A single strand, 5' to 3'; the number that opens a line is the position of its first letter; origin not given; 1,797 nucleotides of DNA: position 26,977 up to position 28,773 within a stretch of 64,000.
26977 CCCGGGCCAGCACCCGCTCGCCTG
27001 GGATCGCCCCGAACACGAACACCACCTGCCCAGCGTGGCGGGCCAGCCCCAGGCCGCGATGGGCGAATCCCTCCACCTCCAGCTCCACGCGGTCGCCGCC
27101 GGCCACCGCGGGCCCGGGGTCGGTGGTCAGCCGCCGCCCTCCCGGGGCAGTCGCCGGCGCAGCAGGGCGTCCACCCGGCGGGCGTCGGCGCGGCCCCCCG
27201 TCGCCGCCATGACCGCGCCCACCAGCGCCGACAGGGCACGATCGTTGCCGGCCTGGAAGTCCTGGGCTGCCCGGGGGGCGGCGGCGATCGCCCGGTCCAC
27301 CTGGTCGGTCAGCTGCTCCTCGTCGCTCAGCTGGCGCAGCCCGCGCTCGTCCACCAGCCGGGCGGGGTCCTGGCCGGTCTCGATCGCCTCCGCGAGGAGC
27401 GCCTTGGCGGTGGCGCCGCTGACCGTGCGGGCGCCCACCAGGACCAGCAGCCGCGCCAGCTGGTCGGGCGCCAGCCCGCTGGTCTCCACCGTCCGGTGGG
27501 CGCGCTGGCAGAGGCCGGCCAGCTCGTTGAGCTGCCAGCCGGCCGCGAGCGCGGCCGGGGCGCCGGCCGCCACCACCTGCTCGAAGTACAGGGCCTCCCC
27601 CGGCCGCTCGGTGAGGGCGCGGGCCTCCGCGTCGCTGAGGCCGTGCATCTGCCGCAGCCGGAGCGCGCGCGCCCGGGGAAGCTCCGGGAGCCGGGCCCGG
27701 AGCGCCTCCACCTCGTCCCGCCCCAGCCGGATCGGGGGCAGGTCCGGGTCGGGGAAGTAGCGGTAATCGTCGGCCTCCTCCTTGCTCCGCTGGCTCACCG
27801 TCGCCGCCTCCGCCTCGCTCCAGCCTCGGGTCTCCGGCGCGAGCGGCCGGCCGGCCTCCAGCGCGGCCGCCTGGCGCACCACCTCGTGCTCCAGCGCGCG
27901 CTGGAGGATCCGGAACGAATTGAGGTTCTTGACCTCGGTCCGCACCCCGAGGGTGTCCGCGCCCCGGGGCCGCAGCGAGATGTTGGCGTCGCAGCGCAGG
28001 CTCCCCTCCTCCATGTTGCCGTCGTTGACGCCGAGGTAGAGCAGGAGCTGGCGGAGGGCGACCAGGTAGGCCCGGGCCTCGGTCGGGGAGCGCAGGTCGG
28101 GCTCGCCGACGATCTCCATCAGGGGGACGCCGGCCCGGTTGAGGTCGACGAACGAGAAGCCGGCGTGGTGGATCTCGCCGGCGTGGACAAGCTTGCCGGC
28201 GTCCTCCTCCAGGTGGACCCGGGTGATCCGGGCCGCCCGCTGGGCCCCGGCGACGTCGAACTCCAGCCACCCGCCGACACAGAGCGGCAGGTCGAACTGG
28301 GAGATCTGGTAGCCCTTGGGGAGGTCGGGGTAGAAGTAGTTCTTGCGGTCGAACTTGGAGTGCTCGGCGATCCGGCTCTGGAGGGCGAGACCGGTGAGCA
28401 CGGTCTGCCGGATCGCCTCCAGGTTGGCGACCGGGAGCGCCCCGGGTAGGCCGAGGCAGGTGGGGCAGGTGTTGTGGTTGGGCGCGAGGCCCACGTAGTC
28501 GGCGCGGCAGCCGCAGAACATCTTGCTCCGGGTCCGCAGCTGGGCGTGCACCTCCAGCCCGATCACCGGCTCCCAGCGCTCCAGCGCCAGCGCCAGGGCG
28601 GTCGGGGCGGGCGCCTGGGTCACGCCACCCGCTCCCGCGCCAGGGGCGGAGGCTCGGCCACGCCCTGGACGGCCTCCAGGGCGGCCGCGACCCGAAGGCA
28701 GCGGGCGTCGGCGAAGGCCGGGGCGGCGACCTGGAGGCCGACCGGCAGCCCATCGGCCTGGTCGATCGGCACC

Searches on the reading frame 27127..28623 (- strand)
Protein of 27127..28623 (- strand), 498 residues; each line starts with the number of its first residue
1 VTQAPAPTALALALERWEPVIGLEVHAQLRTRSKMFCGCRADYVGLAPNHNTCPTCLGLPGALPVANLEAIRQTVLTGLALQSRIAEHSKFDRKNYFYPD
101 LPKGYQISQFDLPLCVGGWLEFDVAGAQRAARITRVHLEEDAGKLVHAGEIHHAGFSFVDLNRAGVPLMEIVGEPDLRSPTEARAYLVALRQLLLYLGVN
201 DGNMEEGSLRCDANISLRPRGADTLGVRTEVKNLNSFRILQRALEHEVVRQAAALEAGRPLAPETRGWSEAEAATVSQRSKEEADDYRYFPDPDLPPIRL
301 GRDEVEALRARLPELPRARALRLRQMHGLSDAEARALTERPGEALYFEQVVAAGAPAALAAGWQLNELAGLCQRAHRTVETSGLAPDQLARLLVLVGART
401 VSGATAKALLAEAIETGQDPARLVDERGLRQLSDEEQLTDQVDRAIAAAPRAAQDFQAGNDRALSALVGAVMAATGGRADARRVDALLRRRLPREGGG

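Call 22: list_cluster_members(proteins=[P0001, window:27127-28623:-, window:37746-39800:-, window:31948-35586:-])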
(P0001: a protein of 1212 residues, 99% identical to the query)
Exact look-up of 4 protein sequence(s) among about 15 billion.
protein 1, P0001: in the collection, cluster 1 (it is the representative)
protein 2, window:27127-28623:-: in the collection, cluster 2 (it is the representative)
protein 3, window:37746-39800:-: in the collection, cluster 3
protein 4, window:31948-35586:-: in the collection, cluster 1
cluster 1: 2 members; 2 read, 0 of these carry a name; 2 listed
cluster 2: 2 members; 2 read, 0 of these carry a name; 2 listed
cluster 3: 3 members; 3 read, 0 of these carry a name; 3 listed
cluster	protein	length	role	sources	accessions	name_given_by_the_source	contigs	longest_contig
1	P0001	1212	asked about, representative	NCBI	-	-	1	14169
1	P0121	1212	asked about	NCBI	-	-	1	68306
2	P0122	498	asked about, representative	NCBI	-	-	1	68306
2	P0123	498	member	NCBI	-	-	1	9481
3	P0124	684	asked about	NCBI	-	-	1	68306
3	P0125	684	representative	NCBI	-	-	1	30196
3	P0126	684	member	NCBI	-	-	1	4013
